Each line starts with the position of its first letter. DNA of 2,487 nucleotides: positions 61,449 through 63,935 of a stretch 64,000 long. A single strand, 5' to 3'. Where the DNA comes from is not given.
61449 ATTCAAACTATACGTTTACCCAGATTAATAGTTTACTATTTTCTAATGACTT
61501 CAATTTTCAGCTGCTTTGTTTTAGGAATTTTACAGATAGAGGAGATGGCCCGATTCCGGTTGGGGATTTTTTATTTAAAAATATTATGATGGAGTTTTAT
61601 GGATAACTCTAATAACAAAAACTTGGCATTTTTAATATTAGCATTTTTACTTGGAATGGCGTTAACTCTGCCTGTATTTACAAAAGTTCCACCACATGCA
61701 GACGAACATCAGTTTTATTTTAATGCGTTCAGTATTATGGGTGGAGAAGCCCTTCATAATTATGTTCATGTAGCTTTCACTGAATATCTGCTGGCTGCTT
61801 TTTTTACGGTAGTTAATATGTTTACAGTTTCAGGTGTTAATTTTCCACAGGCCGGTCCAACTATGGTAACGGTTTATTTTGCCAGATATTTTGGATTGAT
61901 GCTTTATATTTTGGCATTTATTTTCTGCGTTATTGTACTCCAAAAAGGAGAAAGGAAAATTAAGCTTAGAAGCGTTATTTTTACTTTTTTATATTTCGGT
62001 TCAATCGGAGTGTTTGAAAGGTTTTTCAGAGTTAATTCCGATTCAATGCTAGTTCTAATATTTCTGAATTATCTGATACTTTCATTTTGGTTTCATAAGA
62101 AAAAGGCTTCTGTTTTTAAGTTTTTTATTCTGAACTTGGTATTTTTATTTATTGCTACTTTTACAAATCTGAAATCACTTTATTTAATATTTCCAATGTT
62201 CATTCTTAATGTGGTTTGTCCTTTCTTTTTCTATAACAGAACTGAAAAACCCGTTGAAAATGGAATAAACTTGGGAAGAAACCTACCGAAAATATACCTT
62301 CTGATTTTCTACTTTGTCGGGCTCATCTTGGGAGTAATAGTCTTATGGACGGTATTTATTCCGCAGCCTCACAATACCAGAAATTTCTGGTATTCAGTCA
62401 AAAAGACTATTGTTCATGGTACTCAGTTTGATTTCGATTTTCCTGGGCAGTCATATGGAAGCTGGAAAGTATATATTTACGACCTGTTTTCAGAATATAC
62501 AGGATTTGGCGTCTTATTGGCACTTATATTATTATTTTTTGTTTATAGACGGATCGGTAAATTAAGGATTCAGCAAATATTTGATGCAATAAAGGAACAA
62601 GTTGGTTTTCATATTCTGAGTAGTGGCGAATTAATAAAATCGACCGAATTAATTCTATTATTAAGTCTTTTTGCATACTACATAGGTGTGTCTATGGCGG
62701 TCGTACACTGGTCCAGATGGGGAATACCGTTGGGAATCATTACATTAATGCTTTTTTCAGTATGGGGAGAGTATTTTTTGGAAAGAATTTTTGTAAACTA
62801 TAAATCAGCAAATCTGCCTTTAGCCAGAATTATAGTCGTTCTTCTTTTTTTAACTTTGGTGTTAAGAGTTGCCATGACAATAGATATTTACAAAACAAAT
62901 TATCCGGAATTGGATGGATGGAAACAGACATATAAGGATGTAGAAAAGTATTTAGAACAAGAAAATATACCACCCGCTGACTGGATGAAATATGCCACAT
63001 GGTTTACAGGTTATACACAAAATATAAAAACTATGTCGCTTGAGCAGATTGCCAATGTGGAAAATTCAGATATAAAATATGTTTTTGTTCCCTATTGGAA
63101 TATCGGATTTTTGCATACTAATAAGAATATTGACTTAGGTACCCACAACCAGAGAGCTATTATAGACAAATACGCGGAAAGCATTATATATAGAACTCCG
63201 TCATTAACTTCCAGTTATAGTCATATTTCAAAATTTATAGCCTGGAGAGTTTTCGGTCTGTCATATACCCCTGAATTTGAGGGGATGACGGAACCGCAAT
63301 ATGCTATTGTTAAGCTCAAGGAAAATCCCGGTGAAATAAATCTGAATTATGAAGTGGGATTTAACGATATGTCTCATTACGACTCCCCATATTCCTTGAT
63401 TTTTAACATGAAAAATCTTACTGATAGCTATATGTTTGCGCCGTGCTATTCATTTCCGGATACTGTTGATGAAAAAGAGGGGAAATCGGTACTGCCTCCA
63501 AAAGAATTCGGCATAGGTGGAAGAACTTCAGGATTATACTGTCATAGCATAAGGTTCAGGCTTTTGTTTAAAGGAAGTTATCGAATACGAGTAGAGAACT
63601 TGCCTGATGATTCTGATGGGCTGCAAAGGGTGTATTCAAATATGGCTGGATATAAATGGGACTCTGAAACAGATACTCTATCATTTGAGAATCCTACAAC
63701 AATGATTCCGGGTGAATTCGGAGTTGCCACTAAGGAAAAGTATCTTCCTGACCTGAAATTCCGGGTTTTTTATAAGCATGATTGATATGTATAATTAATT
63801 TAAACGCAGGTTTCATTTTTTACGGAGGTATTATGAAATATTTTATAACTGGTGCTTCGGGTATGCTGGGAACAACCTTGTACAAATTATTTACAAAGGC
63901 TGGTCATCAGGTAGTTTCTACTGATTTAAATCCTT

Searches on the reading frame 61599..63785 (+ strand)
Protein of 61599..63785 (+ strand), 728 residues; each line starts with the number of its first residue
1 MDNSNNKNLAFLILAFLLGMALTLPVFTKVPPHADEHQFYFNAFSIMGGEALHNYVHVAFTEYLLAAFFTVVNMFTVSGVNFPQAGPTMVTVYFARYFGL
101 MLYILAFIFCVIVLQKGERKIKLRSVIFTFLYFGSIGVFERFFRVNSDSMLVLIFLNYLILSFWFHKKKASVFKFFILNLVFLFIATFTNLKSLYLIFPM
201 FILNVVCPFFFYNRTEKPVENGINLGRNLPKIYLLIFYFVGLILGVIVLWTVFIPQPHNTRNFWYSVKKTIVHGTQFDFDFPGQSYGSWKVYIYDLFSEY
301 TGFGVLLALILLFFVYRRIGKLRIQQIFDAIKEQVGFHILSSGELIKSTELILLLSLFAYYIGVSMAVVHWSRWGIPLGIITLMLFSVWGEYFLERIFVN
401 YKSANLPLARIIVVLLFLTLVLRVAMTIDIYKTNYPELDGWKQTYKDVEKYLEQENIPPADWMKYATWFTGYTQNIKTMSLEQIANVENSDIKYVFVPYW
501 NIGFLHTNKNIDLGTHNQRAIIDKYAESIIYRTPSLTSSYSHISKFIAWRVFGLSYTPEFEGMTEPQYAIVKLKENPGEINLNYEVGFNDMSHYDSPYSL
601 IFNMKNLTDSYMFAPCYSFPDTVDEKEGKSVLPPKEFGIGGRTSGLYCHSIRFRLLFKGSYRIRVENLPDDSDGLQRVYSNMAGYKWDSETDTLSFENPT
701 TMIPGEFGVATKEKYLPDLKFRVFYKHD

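Call 8: search_protein_families(library=pfam, proteins=[window:61599-63785:+], max_evalue=0.01)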
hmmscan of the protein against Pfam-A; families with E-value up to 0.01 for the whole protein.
window:61599-63785:+ (728 aa): 0 families

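Call 11: search_protein_families(library=ncbifam, proteins=[window:61599-63785:+], max_evalue=0.01)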
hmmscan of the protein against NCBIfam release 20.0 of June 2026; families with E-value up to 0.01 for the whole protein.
window:61599-63785:+ (728 aa): 0 families

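Call 21: find_homologous_proteins(query=window:61599-63785:+, max_evalue=0.001)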
Query window:61599-63785:+ (728 aa): 48 proteins with E <= 0.001 among 8000 candidates.
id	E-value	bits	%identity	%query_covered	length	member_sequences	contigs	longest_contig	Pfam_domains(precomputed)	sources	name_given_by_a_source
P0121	0.0e+0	1667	100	100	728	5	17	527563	-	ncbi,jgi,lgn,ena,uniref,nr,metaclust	ncbi:hypothetical protein A3F07_00900 [candidate division WWE3 bacterium RIFCSPHIGHO2_12_FULL_38_15]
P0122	0.0e+0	1444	85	100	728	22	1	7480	-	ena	-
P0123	0.0e+0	1378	80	100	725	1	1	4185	-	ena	-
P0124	2.1e-276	938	57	100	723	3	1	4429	-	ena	-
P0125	1.6e-268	912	56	100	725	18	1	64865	-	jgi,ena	-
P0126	4.8e-265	900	54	100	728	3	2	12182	-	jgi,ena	-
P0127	2.3e-258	878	54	97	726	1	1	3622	-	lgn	-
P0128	3.1e-253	861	53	97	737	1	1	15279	-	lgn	-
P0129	6.2e-251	853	50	99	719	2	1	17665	-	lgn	-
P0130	6.7e-251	853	52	99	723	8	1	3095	-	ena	-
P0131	4.4e-249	847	54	97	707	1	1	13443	-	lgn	-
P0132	1.6e-244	832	51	99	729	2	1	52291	-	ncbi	-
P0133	7.3e-235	800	50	97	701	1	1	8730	-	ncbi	ncbi:MAG: hypothetical protein ABIB98_03545 [bacterium]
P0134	2.3e-234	799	50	98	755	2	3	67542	-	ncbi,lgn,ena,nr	ncbi:hypothetical protein L6255_03660 [Candidatus Parcubacteria bacterium]|nr:hypothetical protein [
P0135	1.7e-233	796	50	98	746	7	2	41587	-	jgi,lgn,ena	-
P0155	1.4e-197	677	44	100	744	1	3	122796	-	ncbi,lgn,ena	ncbi:MAG: hypothetical protein AAB486_04090 [Patescibacteria group bacterium]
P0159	1.1e-190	654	44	98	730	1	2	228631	-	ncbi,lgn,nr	ncbi:MAG: hypothetical protein M1352_03080 [Patescibacteria group bacterium]|nr:hypothetical protein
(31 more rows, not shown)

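Call 24: search_solved_structures(query=A2, max_evalue=1)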
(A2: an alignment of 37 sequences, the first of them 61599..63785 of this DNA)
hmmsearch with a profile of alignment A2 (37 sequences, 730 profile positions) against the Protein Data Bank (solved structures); distinct sequences matched with E-value up to 1: 1.
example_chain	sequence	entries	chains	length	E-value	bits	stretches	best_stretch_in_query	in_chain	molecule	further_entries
4v61_AO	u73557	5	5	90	0.87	11.1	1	396-454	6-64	Ribosomal Protein S15 | 30S ribosomal protein S15, chloroplastic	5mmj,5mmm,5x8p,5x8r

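Call 35: predict_structure(alignment_id=A2)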
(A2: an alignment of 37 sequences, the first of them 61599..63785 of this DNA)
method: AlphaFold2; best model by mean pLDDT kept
length: 728 residues; sequences in the alignment: 37
mean_pLDDT: 88.1   pTM: 0.89
mean pLDDT of the five models: 88.1, 87.0, 86.7, 86.4, 84.6
residues with pLDDT >= 90: 427; 70-90: 247; 50-70: 38; < 50: 16
segments of 3 or more residues with pLDDT < 50: 215-227
pLDDT, mean of each block of 10 residues (from residue 1): 69 95 94 86 90 74 93 85 84 94 97 92 95 95 89 96 95 95 92 92 93 57 49 89 94 83 77 65 67 90 92 84 77 86 92 96 74 77 95 87 81 91 96 91 95 97 95 90 92 94 88 88 95 95 93 87 92 92 93 88 83 81 91 87 92 92 95 91 91 95 91 95 95
secondary structure, 60 per line:
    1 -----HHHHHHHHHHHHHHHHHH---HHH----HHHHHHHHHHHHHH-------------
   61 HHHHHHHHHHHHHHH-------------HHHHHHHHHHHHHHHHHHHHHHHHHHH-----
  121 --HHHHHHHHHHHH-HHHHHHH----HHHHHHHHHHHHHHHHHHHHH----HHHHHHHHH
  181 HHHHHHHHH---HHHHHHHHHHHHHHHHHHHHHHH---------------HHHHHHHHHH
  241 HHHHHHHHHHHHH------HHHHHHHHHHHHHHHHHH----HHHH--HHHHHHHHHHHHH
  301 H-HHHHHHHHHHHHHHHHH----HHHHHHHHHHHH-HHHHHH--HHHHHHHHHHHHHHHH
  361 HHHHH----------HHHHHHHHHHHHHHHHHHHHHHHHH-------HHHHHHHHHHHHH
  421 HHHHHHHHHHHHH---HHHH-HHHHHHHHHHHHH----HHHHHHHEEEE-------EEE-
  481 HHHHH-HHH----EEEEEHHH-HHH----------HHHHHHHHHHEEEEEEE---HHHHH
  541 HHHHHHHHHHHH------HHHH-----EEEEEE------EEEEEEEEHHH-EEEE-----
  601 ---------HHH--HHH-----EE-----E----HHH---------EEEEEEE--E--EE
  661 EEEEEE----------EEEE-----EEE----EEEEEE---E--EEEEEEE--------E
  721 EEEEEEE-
elements in order (helices of 4 or more, strands of 3 or more residues): H6-23 H34-47 H61-75 H89-115 H123-134 H136-142 H147-167 H172-189 H193-215 H231-253 H260-277 H282-285 H288-301 H303-319 H324-335 H337-342 H345-365 H376-400 H408-433 H437-440 H442-454 H459-465 E466-469 E477-479 H481-485 E494-498 H516-525 E526-532 H536-552 H559-562 E568-573 E580-587 E592-595 E647-653 E659-666 E677-680 E686-688 E693-698 E705-711 E720-727

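Call 38: fold_search(model_id=the predicted structure, library=pdb)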
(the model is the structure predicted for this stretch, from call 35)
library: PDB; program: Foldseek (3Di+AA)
matches with E <= 10: 472; with E <= 0.001: 1
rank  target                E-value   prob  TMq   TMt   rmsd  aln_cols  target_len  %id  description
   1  9s6t_A                7.1e-04  1.00  0.34  0.47  11.3       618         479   11  Ternary cryo-EM structure of chicken ALG12 with Dol25-PP-GlcNAc2Man7, Dol25-P-Man, and Fab (released 2026-03-18)
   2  9s6u_A                2.6e-03  1.00  0.31  0.40  15.5       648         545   10  Ternary cryo-EM structure of human ALG9 with Dol25-PP-GlcNAc2Man8, Dol25-P-Man and Fab (released 2026-03-18)
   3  6s7t_A                3.4e-03  1.00  0.29  0.30  15.6       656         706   12  Cryo-EM structure of human oligosaccharyltransferase complex OST-B (released 2019-12-18)
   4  4zwb_A                6.4e-03  0.41  0.10  0.13  27.5       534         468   10  Crystal structure of maltose-bound human GLUT3 in the outward-occluded conformation at 2.4 angstrom (released 2015-07-22)
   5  9s6s_A                1.4e-02  0.99  0.30  0.38  14.3       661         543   11  Ternary cryo-EM structure of human ALG9 with Dol25-PP-GlcNAc2Man6, Dol25-P-Man and Fab (released 2026-03-18)
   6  9dlh                  2.2e-02  1.00  0.30  0.35   7.0       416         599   10  donor substrate analog-bound AftB (released 2025-06-25)
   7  9i5k_A                2.6e-02  1.00  0.36  0.50   9.1       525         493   12  Structure of the Chaetomium thermophilum Pmt4 homodimer (C2 symmetry) (released 2025-12-24)
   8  7crz                  7.1e-02  0.14  0.09  0.13  26.9       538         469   11  Crystal structure of human glucose transporter GLUT3 bound with C3361 (released 2021-01-13)
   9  7bve_A                7.4e-02  0.69  0.28  0.21  20.4       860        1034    9  Cryo-EM structure of Mycobacterium smegmatis arabinosyltransferase EmbC2-AcpM2 in complex with ethambutol (released 2020-04-29)
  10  9dlf_C                7.7e-02  0.99  0.31  0.35   8.2       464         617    9  Arabinosyltransferase AftB in complex with Fab_B3 (released 2025-06-25)
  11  7spt                  8.0e-02  0.15  0.09  0.13  27.0       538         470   11  Crystal structure of exofacial state human glucose transporter GLUT3 (released 2022-05-18)
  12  6p25_A                9.5e-02  1.00  0.25  0.25   6.9       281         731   14  Structure of S. cerevisiae protein O-mannosyltransferase Pmt1-Pmt2 complex bound to the sugar donor and a peptide acce (released 2019-07-10)
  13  9e61_B                1.2e-01  0.99  0.20  0.20   9.2       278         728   12  Cryo-EM structure of Saccharomyces cerevisiae Pmt4 apo form (released 2025-10-15)
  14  6wby                  1.2e-01  0.47  0.25  0.16  21.8       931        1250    9  Single-Particle Cryo-EM Structure of Arabinofuranosyltransferase AftD from Mycobacteria, Mutant R1389S Class 2 (released 2020-05-13)
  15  9e61_A                1.2e-01  0.99  0.20  0.20   9.2       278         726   12  Cryo-EM structure of Saccharomyces cerevisiae Pmt4 apo form (released 2025-10-15)
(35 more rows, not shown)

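Call 63: find_encoding_contigs(protein=P0159, flank=10000, max_places=2)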
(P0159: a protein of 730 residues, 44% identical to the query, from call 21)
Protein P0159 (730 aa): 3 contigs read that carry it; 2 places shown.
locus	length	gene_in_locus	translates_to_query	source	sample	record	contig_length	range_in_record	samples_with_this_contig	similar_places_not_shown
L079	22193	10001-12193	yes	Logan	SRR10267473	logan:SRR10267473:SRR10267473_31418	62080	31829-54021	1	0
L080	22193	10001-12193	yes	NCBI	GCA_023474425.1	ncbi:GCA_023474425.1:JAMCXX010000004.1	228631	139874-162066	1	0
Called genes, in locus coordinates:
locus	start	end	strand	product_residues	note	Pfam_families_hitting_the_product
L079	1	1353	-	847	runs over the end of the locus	PF11847:GT-C_AftD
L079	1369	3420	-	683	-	PF01073:3Beta_HSD (weak), PF01370:Epimerase, PF04321:RmlD_sub_bind, PF16363:GDP_Man_Dehyd, PF02719:Polysacc_synt_2, PF07993:NAD_binding_4 (weak), PF00535:Glycos_transf_2, PF10111:Glyco_tranf_2_2 (faint)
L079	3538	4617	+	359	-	PF00483:NTP_transferase, PF12804:NTP_transf_3 (weak), PF25084:LbH_EIF2B (faint)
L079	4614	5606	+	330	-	PF01073:3Beta_HSD, PF01370:Epimerase, PF02719:Polysacc_synt_2, PF04321:RmlD_sub_bind, PF07993:NAD_binding_4, PF13460:NAD_binding_10 (weak), PF16363:GDP_Man_Dehyd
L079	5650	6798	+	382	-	-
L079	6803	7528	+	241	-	PF08003:Methyltransf_9 (weak), PF05175:MTS, PF05219:DREV, PF13489:Methyltransf_23, PF08241:Methyltransf_11, PF08242:Methyltransf_12, PF13649:Methyltransf_25, PF13847:Methyltransf_31, +7 more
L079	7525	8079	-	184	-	PF00908:dTDP_sugar_isom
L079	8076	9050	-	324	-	PF01073:3Beta_HSD, PF01370:Epimerase, PF02719:Polysacc_synt_2 (weak), PF04321:RmlD_sub_bind (faint), PF16363:GDP_Man_Dehyd, PF13460:NAD_binding_10, PF07993:NAD_binding_4 (weak)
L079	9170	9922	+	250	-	PF00106:adh_short, PF08659:KR, PF13561:adh_short_C2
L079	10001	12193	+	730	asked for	-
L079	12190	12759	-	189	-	-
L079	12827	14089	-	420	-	PF13196:DUF4012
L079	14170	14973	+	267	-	-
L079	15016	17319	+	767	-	PF09586:YfhO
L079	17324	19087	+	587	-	PF02543:Carbam_trans_N, PF22521:HypF_C_2 (weak), PF16861:Carbam_trans_C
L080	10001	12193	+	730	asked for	-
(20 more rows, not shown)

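Call 64: find_encoding_contigs(protein=P0155, flank=10000, max_places=2)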
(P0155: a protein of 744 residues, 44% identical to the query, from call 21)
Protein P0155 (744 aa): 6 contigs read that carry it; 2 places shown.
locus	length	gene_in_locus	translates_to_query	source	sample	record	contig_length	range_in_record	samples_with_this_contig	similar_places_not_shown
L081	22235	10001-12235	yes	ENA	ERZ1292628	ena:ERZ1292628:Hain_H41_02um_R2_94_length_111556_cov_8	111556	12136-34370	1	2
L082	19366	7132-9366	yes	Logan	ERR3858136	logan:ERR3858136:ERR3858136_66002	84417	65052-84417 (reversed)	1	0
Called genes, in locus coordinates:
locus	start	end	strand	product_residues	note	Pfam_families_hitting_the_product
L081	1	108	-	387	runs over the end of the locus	-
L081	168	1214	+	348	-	PF13641:Glyco_tranf_2_3 (weak), PF00535:Glycos_transf_2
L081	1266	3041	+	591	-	PF02543:Carbam_trans_N, PF00814:TsaD (weak), PF22521:HypF_C_2 (weak), PF16861:Carbam_trans_C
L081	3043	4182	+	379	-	PF01041:DegT_DnrJ_EryC1, PF00155:Aminotran_1_2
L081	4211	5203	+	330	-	PF01073:3Beta_HSD, PF01370:Epimerase, PF02719:Polysacc_synt_2, PF04321:RmlD_sub_bind, PF05368:NmrA (faint), PF13460:NAD_binding_10, PF16363:GDP_Man_Dehyd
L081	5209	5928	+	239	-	PF00535:Glycos_transf_2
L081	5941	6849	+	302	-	PF01370:Epimerase, PF02719:Polysacc_synt_2, PF04321:RmlD_sub_bind, PF01073:3Beta_HSD, PF16363:GDP_Man_Dehyd, PF07993:NAD_binding_4 (weak)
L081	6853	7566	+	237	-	PF08889:WbqC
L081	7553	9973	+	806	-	PF09586:YfhO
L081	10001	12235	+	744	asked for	-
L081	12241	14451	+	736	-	-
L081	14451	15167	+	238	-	PF00535:Glycos_transf_2, PF13641:Glyco_tranf_2_3 (faint)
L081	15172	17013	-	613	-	PF13196:DUF4012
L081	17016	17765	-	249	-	PF00106:adh_short, PF08659:KR, PF13561:adh_short_C2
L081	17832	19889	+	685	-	PF01370:Epimerase, PF04321:RmlD_sub_bind, PF07993:NAD_binding_4 (faint), PF16363:GDP_Man_Dehyd, PF02719:Polysacc_synt_2, PF00535:Glycos_transf_2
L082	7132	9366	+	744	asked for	-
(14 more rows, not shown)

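Call 90: find_encoding_contigs(protein=window:61599-63785:+, flank=10000, max_places=2)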
Protein window:61599-63785:+ (728 aa): 24 contigs read that carry it; 2 places shown.
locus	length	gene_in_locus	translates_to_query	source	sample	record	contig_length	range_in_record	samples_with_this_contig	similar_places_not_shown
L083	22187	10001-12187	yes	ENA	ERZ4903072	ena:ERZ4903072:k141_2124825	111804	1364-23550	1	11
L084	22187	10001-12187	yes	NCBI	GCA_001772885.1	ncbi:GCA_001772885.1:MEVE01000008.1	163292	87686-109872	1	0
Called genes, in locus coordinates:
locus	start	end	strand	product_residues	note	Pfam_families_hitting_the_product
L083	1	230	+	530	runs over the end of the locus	?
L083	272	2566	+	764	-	PF09586:YfhO (weak)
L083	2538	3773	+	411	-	-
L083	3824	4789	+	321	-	PF01370:Epimerase, PF02719:Polysacc_synt_2, PF04321:RmlD_sub_bind, PF08659:KR, PF01073:3Beta_HSD, PF07993:NAD_binding_4, PF13460:NAD_binding_10, PF16363:GDP_Man_Dehyd, +1 more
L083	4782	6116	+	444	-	PF01041:DegT_DnrJ_EryC1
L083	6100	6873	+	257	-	PF00483:NTP_transferase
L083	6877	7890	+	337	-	PF00535:Glycos_transf_2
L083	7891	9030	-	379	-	-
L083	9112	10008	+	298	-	PF05575:V_cholerae_RfbT, PF05050:Methyltransf_21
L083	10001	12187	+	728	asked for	-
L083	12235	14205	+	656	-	PF01073:3Beta_HSD, PF01370:Epimerase, PF02719:Polysacc_synt_2, PF04321:RmlD_sub_bind, PF16363:GDP_Man_Dehyd, PF00535:Glycos_transf_2, PF10111:Glyco_tranf_2_2 (weak), PF13632:Glyco_trans_2_3 (weak), +1 more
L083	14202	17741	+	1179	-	PF11847:GT-C_AftD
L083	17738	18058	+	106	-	-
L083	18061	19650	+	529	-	-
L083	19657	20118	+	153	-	-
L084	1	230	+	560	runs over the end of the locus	PF02310:B12-binding (weak), PF04055:Radical_SAM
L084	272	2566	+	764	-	PF09586:YfhO (weak)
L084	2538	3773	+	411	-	-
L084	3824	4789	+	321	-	PF01370:Epimerase, PF02719:Polysacc_synt_2, PF04321:RmlD_sub_bind, PF08659:KR, PF01073:3Beta_HSD, PF07993:NAD_binding_4, PF13460:NAD_binding_10, PF16363:GDP_Man_Dehyd, +1 more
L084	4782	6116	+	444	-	PF01041:DegT_DnrJ_EryC1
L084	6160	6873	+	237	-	PF00483:NTP_transferase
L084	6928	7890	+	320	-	PF00535:Glycos_transf_2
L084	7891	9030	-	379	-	-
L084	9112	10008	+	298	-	PF05575:V_cholerae_RfbT, PF05050:Methyltransf_21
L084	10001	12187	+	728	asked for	-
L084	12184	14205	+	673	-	PF01073:3Beta_HSD, PF01370:Epimerase, PF02719:Polysacc_synt_2, PF04321:RmlD_sub_bind, PF07993:NAD_binding_4 (faint), PF16363:GDP_Man_Dehyd, PF00535:Glycos_transf_2, PF10111:Glyco_tranf_2_2 (weak), +1 more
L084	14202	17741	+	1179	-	PF11847:GT-C_AftD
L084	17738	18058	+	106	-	-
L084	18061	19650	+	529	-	-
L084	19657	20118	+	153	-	-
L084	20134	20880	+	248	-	PF00106:adh_short, PF08659:KR, PF13561:adh_short_C2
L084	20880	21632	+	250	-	-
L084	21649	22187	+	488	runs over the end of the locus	-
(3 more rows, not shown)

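Call 91: search_protein_families(library=pfam, proteins=[L084:12184-14205:+, L084:14202-17741:+, L084:17738-18058:+, L084:18061-19650:+, L084:19657-20118:+, L084:20134-20880:+, L084:20880-21632:+, L084:21649-22185:+], max_evalue=0.01)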
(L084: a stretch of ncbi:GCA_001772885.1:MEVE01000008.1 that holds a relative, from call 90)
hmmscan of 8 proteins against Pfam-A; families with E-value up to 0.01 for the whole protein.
L084:12184-14205:+ (673 aa): 10 families
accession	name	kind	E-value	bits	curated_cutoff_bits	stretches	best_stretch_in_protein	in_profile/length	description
PF04321.23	RmlD_sub_bind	-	6.6e-68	229.3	27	1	18-310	1-285/287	RmlD substrate binding domain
PF01370.27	Epimerase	-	3.4e-28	99.1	20.9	1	21-223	2-224/240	NAD dependent epimerase/dehydratase family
PF00535.33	Glycos_transf_2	-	1.6e-21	77.4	23.3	1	339-456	1-121/168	Glycosyl transferase family 2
PF16363.11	GDP_Man_Dehyd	-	1.1e-18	68.2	27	1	21-230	1-245/332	GDP-mannose 4,6 dehydratase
PF02719.21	Polysacc_synt_2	-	1.1e-11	44.9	20.2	1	55-166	57-155/293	Polysaccharide biosynthesis protein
PF01073.25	3Beta_HSD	-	6e-08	32.5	22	1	22-161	2-158/280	3-beta hydroxysteroid dehydrogenase/isomerase family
PF10111.15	Glyco_tranf_2_2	-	2.1e-06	27.9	27.3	1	349-434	10-102/276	Glycosyltransferase like family 2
PF07993.18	NAD_binding_4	-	2.2e-06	27.4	20.1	1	77-180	90-210/258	Male sterility protein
PF13641.12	Glyco_tranf_2_3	-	2.3e-05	25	27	1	338-546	3-216/230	Glycosyltransferase like family 2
PF13632.12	Glyco_trans_2_3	-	6.7e-05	23.2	27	1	417-606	2-188/198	Glycosyl transferase family group 2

L084:14202-17741:+ (1179 aa): 1 family
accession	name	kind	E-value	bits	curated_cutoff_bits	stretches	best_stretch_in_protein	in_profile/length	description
PF11847.13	GT-C_AftD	-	1.9e-09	36.5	26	1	122-652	102-614/661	Alpha-(1->3)-arabinofuranosyltransferase, N-terminal GT-C domain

L084:17738-18058:+ (106 aa): 1 family
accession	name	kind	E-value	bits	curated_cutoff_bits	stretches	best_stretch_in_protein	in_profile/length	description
PF01148.25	CTP_transf_1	-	0.0086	16.4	24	1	12-100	59-147/264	Cytidylyltransferase family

L084:18061-19650:+ (529 aa): 0 families

L084:19657-20118:+ (153 aa): 1 family
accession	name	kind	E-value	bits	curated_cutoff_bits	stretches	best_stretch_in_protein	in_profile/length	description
PF04307.19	YdjM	-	4.3e-05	23.5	29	1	10-125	6-107/176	YdjM inner membrane protein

L084:20134-20880:+ (248 aa): 6 families
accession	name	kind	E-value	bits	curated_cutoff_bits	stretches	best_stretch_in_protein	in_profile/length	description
PF00106.31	adh_short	-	4.6e-47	160.5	26.6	1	6-184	1-183/195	short chain dehydrogenase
PF13561.12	adh_short_C2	-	6e-45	154.1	27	1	16-239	7-234/236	Enoyl-(Acyl carrier protein) reductase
PF08659.16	KR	-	1.2e-07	32.3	22.6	1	7-141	2-139/180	KR domain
PF01370.27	Epimerase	-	0.00026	20.9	20.9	1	8-89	1-75/240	NAD dependent epimerase/dehydratase family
PF08643.16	DUF1776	-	0.0006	19.8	25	1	90-190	103-204/294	Fungal family of unknown function (DUF1776)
PF02737.24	3HCDH_N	-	0.00087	19.7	22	1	13-68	6-62/180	3-hydroxyacyl-CoA dehydrogenase, NAD binding domain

L084:20880-21632:+ (250 aa): 1 family
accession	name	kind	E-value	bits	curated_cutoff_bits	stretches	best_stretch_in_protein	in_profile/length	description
PF19182.5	DUF5864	-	0.0024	18.5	25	1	139-174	92-127/136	Family of unknown function (DUF5864)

L084:21649-22185:+ (179 aa): 0 families

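Call 119: search_protein_representatives(alignment_id=A2)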
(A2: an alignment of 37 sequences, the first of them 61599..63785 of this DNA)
Query: 37 sequences, 730 profile positions. Proteins with E-value up to 0.001 (for the whole library): 24; up to 1e-10: 20; up to 1e-30: 18. The best 24 are listed.
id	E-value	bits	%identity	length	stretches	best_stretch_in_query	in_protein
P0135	0.0e+00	1101.6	-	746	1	7-727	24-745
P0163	0.0e+00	1041.7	-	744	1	9-727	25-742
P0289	0.0e+00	1019.5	-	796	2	181-728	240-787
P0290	0.0e+00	1018.3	-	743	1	11-728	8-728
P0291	4.2e-259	878.4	-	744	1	8-728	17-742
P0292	2.1e-229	780.2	-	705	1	8-728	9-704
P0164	3.0e-228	776.4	-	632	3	15-238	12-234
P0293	1.6e-200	684.7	-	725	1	10-727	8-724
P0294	4.9e-183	626.9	-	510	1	255-728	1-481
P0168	1.7e-174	598.6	-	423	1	11-420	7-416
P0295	1.6e-163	562.4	-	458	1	275-727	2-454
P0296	4.0e-126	438.8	-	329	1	424-727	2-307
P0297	4.3e-107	375.9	-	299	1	279-563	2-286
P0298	9.5e-82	292.1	-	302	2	410-599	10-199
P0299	3.6e-61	224.0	-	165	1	566-728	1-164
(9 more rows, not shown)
